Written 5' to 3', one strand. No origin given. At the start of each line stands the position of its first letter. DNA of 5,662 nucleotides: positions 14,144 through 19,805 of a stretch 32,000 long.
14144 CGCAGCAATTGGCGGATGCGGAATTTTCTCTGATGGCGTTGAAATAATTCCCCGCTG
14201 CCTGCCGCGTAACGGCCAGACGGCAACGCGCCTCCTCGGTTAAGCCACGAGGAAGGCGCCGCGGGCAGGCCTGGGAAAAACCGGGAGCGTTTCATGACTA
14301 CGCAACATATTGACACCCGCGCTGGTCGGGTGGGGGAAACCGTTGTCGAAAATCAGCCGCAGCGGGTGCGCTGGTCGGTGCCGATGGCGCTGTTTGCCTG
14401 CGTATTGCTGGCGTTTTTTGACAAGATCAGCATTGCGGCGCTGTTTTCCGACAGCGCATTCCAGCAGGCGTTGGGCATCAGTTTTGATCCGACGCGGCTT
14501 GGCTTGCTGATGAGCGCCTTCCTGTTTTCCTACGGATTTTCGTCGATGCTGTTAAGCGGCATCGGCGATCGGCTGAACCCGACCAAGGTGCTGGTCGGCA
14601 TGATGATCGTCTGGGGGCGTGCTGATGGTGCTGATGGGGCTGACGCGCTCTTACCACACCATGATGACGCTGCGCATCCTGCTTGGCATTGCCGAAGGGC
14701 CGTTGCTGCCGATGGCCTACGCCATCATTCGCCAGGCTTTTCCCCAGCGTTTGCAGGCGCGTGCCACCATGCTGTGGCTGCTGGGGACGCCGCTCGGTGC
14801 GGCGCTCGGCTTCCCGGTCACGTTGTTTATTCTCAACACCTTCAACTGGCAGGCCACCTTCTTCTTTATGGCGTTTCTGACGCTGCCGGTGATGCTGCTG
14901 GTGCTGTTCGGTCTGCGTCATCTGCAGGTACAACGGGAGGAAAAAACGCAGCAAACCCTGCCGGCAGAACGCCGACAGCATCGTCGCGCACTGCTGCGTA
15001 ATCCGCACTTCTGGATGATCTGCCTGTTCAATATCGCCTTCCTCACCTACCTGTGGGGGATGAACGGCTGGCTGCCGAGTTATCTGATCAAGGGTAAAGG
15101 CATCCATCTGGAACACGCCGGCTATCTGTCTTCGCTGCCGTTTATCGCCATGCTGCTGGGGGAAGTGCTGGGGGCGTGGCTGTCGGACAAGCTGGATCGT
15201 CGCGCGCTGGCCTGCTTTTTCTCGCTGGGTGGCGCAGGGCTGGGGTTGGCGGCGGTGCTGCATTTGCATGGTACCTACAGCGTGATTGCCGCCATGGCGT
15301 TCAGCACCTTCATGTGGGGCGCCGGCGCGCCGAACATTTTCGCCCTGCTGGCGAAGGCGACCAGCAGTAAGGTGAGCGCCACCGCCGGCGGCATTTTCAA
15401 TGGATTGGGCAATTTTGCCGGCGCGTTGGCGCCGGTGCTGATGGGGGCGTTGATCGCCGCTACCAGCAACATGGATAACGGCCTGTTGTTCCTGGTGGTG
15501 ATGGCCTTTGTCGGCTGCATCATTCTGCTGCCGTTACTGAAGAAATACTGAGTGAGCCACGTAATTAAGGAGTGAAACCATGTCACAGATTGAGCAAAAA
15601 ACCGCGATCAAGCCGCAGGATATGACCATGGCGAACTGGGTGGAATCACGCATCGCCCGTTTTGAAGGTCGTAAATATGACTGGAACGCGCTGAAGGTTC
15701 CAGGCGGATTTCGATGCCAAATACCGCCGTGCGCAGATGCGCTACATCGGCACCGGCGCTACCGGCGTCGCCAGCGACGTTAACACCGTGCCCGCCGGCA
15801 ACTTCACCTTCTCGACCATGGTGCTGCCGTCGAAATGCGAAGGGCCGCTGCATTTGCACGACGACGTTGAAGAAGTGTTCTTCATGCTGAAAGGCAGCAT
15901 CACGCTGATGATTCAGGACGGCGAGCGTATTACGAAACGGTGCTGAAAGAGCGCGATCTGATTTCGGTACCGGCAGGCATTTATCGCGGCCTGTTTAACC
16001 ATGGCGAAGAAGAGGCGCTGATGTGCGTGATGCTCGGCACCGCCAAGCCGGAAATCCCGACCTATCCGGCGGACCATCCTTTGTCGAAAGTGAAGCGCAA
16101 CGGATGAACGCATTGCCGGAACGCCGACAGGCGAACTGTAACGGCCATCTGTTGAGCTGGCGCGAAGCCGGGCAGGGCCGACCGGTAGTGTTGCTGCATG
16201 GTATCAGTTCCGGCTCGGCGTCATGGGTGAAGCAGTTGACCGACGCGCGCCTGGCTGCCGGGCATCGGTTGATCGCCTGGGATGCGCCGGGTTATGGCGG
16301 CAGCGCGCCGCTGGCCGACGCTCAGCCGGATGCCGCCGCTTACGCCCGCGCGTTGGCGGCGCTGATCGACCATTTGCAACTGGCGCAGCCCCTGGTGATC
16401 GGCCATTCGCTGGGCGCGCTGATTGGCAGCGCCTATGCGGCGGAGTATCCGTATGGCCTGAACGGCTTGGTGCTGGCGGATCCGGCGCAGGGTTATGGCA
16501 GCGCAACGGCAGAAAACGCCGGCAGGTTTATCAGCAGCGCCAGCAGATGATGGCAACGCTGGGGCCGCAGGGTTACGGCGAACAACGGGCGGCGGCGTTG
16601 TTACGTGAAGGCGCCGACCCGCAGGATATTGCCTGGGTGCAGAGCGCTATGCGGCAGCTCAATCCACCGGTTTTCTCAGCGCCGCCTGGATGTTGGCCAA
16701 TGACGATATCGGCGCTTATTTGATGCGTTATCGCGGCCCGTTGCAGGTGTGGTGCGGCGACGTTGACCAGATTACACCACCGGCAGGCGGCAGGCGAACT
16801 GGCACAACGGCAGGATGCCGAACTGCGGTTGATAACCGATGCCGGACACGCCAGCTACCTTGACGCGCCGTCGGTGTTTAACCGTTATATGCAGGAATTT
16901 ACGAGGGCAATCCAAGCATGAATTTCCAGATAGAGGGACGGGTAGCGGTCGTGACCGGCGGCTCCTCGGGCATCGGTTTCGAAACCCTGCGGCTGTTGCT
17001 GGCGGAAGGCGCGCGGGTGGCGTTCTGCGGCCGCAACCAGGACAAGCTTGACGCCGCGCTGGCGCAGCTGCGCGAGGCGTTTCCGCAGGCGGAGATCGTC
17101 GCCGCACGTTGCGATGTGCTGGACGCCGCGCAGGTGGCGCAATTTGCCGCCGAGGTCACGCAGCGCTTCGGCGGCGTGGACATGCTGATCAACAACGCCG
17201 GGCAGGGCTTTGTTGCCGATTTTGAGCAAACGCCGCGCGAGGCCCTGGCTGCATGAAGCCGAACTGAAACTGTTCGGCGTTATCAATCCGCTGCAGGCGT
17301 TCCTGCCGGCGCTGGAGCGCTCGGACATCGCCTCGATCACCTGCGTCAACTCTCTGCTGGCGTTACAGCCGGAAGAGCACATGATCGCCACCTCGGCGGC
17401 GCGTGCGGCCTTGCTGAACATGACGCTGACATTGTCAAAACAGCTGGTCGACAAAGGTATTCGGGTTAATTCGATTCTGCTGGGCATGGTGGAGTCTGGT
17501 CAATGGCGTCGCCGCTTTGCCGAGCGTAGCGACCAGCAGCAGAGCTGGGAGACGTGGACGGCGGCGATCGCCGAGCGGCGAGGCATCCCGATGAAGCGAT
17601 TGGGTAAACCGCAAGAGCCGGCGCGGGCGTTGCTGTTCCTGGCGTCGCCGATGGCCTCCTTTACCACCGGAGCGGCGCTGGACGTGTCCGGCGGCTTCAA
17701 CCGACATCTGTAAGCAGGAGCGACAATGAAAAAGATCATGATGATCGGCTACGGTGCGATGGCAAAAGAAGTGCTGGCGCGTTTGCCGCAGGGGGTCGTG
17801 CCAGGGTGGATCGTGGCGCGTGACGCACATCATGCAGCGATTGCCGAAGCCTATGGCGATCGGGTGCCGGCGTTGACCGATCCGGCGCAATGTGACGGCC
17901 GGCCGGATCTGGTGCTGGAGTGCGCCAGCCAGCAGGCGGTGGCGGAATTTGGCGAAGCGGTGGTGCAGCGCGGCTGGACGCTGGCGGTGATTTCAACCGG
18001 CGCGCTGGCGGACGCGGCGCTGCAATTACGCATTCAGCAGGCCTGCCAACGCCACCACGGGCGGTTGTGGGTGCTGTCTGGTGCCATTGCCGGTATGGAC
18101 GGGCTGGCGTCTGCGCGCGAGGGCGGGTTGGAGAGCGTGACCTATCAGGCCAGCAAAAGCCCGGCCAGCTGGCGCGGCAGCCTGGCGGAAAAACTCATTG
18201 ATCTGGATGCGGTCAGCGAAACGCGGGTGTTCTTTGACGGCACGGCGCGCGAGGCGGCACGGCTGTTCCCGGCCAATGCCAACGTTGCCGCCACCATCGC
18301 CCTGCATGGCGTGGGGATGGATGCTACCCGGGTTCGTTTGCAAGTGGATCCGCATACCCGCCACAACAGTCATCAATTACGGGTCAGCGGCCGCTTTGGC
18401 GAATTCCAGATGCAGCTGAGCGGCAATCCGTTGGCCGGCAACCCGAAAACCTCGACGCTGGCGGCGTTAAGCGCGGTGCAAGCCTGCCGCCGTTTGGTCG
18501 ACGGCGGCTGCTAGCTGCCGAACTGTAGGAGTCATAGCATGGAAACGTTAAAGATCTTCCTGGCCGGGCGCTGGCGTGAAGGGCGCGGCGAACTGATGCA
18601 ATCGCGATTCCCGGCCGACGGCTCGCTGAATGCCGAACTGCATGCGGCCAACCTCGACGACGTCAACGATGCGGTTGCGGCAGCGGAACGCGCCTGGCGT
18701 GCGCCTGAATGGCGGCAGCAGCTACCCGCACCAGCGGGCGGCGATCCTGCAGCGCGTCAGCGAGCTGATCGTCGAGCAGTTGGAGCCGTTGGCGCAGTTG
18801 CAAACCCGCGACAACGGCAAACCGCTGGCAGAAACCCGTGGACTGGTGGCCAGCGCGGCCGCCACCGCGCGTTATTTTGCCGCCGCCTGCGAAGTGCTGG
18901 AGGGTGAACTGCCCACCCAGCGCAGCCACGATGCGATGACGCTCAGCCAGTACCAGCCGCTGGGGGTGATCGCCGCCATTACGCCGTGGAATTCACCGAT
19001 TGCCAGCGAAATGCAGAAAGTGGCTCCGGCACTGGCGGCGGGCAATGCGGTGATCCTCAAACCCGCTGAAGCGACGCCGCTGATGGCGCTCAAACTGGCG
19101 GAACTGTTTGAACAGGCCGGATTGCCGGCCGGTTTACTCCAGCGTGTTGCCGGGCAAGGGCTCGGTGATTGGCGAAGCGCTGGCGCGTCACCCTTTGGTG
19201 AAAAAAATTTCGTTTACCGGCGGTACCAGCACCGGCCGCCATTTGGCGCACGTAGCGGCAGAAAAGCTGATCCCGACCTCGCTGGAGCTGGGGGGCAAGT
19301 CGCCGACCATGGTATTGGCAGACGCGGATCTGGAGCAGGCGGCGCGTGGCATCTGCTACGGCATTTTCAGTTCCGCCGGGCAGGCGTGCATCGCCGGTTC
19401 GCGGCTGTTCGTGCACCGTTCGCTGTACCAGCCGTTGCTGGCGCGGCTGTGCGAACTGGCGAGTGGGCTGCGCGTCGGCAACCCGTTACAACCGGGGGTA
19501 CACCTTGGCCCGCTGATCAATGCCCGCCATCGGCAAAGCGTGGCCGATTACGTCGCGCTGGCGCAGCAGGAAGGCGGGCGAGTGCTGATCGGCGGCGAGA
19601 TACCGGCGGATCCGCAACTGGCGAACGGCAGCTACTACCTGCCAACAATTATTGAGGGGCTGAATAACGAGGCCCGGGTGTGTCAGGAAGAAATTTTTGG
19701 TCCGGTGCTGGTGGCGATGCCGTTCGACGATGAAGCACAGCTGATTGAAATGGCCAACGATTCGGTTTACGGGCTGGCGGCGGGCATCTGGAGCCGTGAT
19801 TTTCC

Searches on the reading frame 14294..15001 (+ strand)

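Call 80: search_protein_families(library=pfam, proteins=[window:14294-15001:+], max_evalue=0.00001)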
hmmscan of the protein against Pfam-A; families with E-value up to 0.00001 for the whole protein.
window:14294-15001:+ (235 aa): 1 family
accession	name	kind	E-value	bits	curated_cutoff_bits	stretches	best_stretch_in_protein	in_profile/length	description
PF07690.21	MFS_1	-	9.1e-06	25.2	33.4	0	33-108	1-73/347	Major Facilitator Superfamily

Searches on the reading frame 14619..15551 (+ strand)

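Call 80: search_protein_families(library=pfam, proteins=[window:14619-15551:+], max_evalue=0.00001)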
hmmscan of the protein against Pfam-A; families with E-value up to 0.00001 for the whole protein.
window:14619-15551:+ (310 aa): 1 family
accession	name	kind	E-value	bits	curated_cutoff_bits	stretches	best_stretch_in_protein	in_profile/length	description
PF07690.21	MFS_1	-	5.3e-47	160.9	33.4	2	5-272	77-347/347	Major Facilitator Superfamily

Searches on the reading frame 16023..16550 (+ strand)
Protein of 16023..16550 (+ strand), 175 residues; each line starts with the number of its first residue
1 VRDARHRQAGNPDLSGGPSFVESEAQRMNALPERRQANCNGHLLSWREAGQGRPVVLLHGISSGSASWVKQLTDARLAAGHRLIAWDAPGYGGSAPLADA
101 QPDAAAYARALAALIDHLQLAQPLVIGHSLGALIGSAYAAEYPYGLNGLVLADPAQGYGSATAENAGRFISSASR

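Call 81: search_protein_families(library=pfam, proteins=[window:16023-16550:+], max_evalue=0.00001)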
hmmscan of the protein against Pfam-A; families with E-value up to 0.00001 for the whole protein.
window:16023-16550:+ (175 aa): 3 families
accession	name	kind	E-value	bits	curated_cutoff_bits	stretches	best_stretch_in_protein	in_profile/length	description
PF00561.26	Abhydrolase_1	-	6e-19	69.1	25.8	1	54-162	2-109/245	alpha/beta hydrolase fold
PF12697.13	Abhydrolase_6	-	6.7e-16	60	26.3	1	55-163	1-103/217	Alpha/beta hydrolase family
PF12146.15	Hydrolase_4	-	1.2e-13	51.4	27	1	55-159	7-114/239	Serine aminopeptidase, S33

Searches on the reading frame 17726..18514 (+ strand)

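Call 80: search_protein_families(library=pfam, proteins=[window:17726-18514:+], max_evalue=0.00001)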
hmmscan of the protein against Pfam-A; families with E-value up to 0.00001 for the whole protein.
window:17726-18514:+ (262 aa): 2 families
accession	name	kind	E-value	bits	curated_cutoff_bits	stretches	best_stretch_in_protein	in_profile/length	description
PF01958.23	Asp_DH_C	-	9.5e-31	106.3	27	1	164-251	2-89/89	Aspartate dehydrogenase, C-terminal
PF03447.22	NAD_binding_3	-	2.5e-10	41.5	24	1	8-114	1-113/116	Homoserine dehydrogenase, NAD binding domain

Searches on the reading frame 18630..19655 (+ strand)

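Call 80: search_protein_families(library=pfam, proteins=[window:18630-19655:+], max_evalue=0.00001)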
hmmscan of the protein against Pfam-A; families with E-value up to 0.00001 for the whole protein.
window:18630-19655:+ (341 aa): 1 family
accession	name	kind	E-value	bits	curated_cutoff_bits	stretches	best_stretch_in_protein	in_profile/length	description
PF00171.27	Aldedh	-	7.1e-47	160.4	23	1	33-177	50-193/461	Aldehyde dehydrogenase family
